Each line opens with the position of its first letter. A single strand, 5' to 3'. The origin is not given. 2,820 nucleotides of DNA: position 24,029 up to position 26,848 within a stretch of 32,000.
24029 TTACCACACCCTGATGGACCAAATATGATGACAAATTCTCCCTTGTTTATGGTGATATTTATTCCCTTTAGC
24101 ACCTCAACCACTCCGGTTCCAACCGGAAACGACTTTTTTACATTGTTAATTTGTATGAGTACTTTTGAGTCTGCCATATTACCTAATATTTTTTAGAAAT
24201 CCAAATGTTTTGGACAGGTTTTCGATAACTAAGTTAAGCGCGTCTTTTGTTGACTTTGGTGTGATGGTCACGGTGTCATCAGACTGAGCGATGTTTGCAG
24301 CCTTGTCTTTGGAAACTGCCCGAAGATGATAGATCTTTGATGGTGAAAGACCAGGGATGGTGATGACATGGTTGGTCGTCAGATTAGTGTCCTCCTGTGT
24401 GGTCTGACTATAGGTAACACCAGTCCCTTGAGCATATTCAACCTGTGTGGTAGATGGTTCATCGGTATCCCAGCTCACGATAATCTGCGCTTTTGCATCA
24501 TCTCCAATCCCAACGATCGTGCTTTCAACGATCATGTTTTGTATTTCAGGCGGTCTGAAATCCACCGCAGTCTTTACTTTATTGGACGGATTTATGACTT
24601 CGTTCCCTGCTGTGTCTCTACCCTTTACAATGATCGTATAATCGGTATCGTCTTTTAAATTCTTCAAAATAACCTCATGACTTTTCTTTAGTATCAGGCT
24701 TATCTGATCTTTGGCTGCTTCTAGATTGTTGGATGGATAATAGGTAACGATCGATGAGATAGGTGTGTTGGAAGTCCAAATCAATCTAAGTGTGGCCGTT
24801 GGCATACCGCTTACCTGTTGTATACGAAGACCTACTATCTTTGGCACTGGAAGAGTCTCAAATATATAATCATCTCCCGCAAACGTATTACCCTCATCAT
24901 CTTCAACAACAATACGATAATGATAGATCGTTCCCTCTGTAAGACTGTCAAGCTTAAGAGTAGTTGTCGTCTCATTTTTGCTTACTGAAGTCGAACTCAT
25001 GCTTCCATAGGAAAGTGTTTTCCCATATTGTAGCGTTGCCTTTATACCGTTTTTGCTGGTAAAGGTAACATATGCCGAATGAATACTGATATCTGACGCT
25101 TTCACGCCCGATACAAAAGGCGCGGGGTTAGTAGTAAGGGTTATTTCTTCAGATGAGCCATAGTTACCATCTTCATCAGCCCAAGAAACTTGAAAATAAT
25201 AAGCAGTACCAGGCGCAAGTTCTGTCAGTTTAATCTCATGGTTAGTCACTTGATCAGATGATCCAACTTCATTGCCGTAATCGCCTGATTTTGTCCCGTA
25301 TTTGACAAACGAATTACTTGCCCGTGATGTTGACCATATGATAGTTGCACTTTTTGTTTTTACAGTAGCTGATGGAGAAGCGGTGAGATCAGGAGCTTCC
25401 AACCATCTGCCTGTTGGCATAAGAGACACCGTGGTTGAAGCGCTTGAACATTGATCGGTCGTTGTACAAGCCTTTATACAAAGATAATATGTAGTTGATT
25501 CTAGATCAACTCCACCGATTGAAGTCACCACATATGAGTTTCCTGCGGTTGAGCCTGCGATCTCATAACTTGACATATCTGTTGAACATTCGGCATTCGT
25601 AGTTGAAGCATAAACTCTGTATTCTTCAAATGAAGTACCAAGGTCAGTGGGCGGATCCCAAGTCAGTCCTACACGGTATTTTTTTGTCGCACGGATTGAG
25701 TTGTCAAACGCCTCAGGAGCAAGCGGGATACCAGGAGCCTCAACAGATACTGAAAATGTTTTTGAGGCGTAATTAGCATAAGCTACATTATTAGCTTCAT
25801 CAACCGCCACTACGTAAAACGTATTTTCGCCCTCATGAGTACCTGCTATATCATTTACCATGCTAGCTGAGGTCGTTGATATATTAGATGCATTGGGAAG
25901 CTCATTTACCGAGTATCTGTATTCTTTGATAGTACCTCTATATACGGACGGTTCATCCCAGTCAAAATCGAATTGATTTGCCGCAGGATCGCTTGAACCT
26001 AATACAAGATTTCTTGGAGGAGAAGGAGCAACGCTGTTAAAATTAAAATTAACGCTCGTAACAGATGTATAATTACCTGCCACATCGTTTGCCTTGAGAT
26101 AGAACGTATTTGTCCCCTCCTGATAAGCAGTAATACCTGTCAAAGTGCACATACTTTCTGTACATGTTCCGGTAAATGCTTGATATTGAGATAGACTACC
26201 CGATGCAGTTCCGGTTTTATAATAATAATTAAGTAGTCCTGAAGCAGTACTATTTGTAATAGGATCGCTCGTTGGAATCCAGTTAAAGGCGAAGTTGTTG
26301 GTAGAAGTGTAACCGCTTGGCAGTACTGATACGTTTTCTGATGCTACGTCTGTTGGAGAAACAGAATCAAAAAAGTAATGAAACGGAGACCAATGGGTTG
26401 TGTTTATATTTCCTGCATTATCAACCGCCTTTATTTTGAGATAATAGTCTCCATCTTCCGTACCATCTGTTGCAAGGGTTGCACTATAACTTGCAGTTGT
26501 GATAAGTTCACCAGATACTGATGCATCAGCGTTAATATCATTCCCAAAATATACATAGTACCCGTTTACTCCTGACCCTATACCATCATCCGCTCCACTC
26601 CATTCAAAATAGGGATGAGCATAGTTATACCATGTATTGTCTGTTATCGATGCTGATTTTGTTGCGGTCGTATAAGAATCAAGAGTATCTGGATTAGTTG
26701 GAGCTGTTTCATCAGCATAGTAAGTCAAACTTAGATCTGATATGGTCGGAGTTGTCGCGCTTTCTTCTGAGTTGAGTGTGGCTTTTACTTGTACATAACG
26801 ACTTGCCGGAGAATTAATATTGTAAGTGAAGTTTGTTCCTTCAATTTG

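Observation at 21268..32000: Giant propeller/LamG/Fn3 surface protein translationally coupled to a MacB-type ABC pair with an oversized ectodomain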

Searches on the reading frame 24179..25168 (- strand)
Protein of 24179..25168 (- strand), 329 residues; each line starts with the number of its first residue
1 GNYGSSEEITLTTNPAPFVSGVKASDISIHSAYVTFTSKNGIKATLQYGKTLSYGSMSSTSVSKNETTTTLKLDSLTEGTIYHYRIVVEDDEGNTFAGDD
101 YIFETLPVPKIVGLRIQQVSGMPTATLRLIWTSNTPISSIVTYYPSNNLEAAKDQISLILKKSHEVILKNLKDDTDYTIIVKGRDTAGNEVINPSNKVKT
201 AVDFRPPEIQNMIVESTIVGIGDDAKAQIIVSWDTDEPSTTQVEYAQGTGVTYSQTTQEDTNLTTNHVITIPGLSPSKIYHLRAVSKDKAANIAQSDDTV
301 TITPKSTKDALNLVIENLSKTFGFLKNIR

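Call 43: find_homologous_proteins(query=window:24179-25168:-)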
Query window:24179-25168:- (329 aa): 97 proteins with E <= 0.001 among 1390 candidates.
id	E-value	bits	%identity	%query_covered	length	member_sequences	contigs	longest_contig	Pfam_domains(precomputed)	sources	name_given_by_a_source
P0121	2.8e-139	482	67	99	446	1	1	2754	PF25059.2,PF00041.28,PF16656.12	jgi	jgi:hypothetical protein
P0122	9.9e-137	473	64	100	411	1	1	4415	PF16655.13,PF25059.2,PF23376.2,PF00041.28,PF19077.7,PF16656.12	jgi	jgi:hypothetical protein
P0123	2.2e-136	472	65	99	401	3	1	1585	PF16655.13,PF25059.2,PF23376.2,PF00041.28,PF16656.12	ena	-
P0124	6.8e-136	471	64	100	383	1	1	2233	PF25059.2,PF23376.2,PF25788.3,PF00041.28,PF16656.12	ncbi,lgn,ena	-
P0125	1.4e-134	466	63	100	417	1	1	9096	PF16655.13,PF25059.2,PF23376.2,PF00041.28,PF16656.12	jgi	jgi:hypothetical protein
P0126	1.7e-133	463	63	100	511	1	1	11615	PF16655.13,PF25059.2,PF23376.2,PF00041.28,PF16656.12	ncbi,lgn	-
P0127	3.3e-131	455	63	100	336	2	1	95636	PF25059.2,PF00041.28,PF16656.12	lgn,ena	-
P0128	1.8e-130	453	63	100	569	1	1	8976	PF16655.13,PF25059.2,PF23376.2,PF00041.28,PF16656.12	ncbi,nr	ncbi:fibronectin type III domain-containing protein, partial [Candidatus Microgenomates bacterium]|n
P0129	1.4e-129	450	70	88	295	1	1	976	PF25059.2,PF13750.13,PF00041.28,PF16656.12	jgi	jgi:hypothetical protein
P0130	1.5e-126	440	62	99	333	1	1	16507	PF25059.2,PF00041.28,PF16656.12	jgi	jgi:hypothetical protein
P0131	2.2e-125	436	68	89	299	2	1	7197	PF25059.2,PF00041.28,PF16656.12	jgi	jgi:hypothetical protein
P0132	2.9e-123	429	59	100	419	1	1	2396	PF16655.13,PF25059.2,PF23376.2,PF00041.28,PF16656.12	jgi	jgi:phosphodiesterase/alkaline phosphatase D-like protein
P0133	4.9e-119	415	65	88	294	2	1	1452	PF25059.2,PF00041.28,PF16656.12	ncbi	-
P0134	3.5e-118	412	58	99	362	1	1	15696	PF25059.2,PF23376.2,PF25788.3,PF00041.28,PF16656.12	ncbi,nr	ncbi:fibronectin type III domain-containing protein, partial [Candidatus Woesebacteria bacterium]|nr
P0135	5.7e-112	392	71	77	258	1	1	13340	PF25059.2,PF00041.28,PF16656.12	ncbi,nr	ncbi:MAG: hypothetical protein NTV98_04480, partial [Candidatus Roizmanbacteria bacterium]|nr:hypoth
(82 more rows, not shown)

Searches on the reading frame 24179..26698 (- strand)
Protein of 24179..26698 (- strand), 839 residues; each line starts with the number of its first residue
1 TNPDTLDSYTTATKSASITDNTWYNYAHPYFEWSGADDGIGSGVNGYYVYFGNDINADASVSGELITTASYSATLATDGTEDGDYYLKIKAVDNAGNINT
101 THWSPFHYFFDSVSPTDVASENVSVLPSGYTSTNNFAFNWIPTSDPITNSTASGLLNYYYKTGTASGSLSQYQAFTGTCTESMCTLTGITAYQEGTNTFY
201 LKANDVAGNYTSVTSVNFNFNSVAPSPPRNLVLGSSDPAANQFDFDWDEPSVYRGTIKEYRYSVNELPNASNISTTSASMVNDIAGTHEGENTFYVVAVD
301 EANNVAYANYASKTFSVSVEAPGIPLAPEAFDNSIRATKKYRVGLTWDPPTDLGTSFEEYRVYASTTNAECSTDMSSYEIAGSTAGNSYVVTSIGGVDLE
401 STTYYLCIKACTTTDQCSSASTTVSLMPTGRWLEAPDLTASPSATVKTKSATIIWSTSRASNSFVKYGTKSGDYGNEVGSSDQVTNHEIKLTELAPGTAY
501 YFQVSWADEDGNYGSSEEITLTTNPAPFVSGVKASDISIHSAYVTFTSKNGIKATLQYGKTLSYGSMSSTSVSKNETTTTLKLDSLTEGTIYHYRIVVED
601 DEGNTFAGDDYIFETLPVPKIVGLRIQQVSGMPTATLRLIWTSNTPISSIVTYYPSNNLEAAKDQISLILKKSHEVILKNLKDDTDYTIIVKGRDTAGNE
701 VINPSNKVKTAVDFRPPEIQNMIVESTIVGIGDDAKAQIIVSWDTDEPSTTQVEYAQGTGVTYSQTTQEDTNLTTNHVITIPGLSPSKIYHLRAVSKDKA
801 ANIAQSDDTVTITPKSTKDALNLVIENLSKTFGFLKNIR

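Call 22: search_protein_families(library=ncbifam, proteins=[window:24179-26500:-], max_evalue=0.001)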
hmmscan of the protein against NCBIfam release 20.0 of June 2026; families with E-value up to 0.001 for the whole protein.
window:24179-26500:- (773 aa): 2 families
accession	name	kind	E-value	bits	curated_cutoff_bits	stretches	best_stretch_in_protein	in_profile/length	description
NF045522.1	MXAN_2561_fam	equivalog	7.9e-05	22.3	150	1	666-752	179-262/304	MXAN_2561 family MXYO-CTERM-anchored protein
NF047446.1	barrel_OmpL47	domain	0.0006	20.2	40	0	13-35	39-61/68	OmpL47-type beta-barrel domain-containing protein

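Call 36: search_protein_families(library=pfam, proteins=[window:24179-26698:-], max_evalue=0.1)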
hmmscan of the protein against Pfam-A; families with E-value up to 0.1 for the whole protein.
window:24179-26698:- (839 aa): 8 families
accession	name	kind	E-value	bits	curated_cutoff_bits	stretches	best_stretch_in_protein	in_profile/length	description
PF00041.27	fn3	-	1.4e-20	73.7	25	4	335-392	8-65/84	Fibronectin type III domain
PF16656.11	Pur_ac_phosph_N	-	4.9e-17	62.7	30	3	447-523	11-93/93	Purple acid Phosphatase, N-terminal domain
PF25788.1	Ig_Rha78A_N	-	2.4e-09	37.8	27.4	0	480-523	57-101/105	Rha78A-like, N-terminal immunoglobulin domain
PF19077.6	Big_13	-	1.4e-08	35.6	27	1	70-102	61-94/102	Bacterial Ig-like domain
PF25059.1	FN3_DSCAM-DSCAML_C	-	4e-08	33.9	39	0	753-814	25-82/89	DSCAM/DSCAML C-terminal Fn3-like domain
PF16655.11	PhoD_N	-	4.9e-05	24.2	30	0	475-510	47-82/90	PhoD-like phosphatase, N-terminal domain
PF15418.12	DUF4625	-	0.02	15.6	27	0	81-101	104-124/131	Domain of unknown function (DUF4625)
PF16874.11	Glyco_hydro_36C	-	0.036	14.9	27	0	570-611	21-57/77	Glycosyl hydrolase family 36 C-terminal domain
